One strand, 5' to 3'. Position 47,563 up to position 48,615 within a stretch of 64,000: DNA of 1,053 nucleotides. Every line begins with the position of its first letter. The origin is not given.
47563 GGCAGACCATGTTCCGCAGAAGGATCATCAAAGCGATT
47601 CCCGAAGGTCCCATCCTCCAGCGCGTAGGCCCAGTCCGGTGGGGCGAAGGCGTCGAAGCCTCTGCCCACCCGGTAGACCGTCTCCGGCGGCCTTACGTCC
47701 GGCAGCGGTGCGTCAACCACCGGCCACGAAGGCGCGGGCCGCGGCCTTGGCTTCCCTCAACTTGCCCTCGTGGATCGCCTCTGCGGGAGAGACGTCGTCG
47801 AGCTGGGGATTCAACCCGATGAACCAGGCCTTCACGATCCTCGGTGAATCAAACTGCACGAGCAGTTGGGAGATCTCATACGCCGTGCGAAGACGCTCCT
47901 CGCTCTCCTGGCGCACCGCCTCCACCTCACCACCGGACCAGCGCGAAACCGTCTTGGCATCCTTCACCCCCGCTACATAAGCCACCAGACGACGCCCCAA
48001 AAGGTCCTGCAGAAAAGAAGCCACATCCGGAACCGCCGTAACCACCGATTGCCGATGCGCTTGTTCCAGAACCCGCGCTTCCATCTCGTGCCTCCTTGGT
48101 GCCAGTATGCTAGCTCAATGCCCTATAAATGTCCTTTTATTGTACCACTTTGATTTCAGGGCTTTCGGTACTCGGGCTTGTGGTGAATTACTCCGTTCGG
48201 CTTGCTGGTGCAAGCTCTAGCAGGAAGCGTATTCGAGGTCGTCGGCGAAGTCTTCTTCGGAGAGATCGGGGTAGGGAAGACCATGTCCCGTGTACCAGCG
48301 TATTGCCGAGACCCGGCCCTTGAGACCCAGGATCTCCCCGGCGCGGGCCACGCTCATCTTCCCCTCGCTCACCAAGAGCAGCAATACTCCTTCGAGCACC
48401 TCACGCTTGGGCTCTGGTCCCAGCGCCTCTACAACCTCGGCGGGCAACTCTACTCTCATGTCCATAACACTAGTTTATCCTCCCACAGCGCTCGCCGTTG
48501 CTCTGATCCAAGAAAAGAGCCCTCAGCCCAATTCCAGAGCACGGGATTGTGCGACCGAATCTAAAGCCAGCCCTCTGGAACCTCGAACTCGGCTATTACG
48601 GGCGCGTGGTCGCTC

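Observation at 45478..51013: Integrase-less 5.5-kb islet in tRNA-Val bounded by perfect 44-bp att repeats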

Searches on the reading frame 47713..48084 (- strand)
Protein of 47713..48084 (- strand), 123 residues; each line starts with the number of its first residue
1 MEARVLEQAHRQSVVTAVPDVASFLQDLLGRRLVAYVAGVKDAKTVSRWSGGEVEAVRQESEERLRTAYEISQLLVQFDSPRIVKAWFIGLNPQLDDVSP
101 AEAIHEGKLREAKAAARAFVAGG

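Call 8: search_protein_families(library=pfam, proteins=[window:47713-48084:-], max_evalue=0.01)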
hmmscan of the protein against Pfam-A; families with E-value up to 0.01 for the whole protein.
window:47713-48084:- (123 aa): 1 family
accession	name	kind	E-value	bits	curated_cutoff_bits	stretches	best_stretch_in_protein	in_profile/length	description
PF13480.13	Acetyltransf_6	-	0.005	17.4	22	0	82-115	94-127/143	Acetyltransferase (GNAT) domain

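Call 9: search_protein_families(library=padloc, proteins=[window:47713-48084:-], max_evalue=0.01)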
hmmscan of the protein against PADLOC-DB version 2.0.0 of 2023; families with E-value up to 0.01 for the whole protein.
window:47713-48084:- (123 aa): 0 families

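Call 45: search_protein_families(library=ncbifam, proteins=[window:47713-48084:-], max_evalue=0.01)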
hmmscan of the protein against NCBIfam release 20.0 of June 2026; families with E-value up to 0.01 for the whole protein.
window:47713-48084:- (123 aa): 0 families

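Call 72: search_solved_structures(query=window:47713-48084:-, max_evalue=10)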
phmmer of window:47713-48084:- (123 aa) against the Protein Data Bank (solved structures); distinct sequences matched with E-value up to 10: 9.
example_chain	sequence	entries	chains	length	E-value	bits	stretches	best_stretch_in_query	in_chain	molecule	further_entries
8fre_A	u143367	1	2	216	0.0028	21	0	54-78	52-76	RBL4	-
6fkg_C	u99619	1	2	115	0.0078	19.6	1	38-119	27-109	Rv1990c (MbcA)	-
2b06_A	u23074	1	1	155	0.55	13.7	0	27-82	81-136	MutT/nudix family protein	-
4v4n_BM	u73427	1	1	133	0.78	13.2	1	34-60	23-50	30S ribosomal protein S11P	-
4v6u_AM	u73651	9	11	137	0.8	13.1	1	34-60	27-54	30S ribosomal protein S11P | 30S ribosomal protein S11 | 30S ribosomal protein uS11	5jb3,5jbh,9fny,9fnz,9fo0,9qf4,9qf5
3f1i_H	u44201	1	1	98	0.83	13.1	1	12-70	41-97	Hepatocyte growth factor-regulated tyrosine kinase substrate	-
4cvn_E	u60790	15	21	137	0.83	13.1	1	34-60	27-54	30S RIBOSOMAL PROTEIN S11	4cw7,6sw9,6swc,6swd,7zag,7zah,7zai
6tmf_N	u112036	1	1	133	0.99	12.8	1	34-60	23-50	30S ribosomal protein S11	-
8fwj_M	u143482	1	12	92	1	12.8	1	29-95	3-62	Circadian clock protein KaiB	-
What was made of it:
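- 47713..48084 (-): Antitoxin of the RES toxin. It lies upstream and overlaps the toxin gene by 8 nt. MbcA-like. PDB 6fkg_C (MbcA) E 0.008 over residues 38-119 (call 72).
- On RES-Xre (MbcTA-like) toxin-antitoxin: The antitoxin matches MbcA only at E 0.008 (call 72).
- Two or three TA modules would stabilise the block (calls 8, 72).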

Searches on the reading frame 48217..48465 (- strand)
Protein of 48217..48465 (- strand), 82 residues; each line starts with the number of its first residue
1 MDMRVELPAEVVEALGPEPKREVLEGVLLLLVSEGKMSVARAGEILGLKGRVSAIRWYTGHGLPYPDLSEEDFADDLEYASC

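Call 8: search_protein_families(library=pfam, proteins=[window:48217-48465:-], max_evalue=0.01)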
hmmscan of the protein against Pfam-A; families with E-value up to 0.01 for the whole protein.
window:48217-48465:- (82 aa): 1 family
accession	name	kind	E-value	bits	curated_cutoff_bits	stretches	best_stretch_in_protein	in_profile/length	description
PF03683.19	UPF0175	-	6.3e-05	23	27.9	1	8-79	2-75/75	Uncharacterised protein family (UPF0175)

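Call 9: search_protein_families(library=padloc, proteins=[window:48217-48465:-], max_evalue=0.01)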
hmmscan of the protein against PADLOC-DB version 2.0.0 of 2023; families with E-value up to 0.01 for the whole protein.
window:48217-48465:- (82 aa): 0 families

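Call 45: search_protein_families(library=ncbifam, proteins=[window:48217-48465:-], max_evalue=0.01)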
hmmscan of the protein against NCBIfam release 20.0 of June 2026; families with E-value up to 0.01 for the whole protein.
window:48217-48465:- (82 aa): 0 families
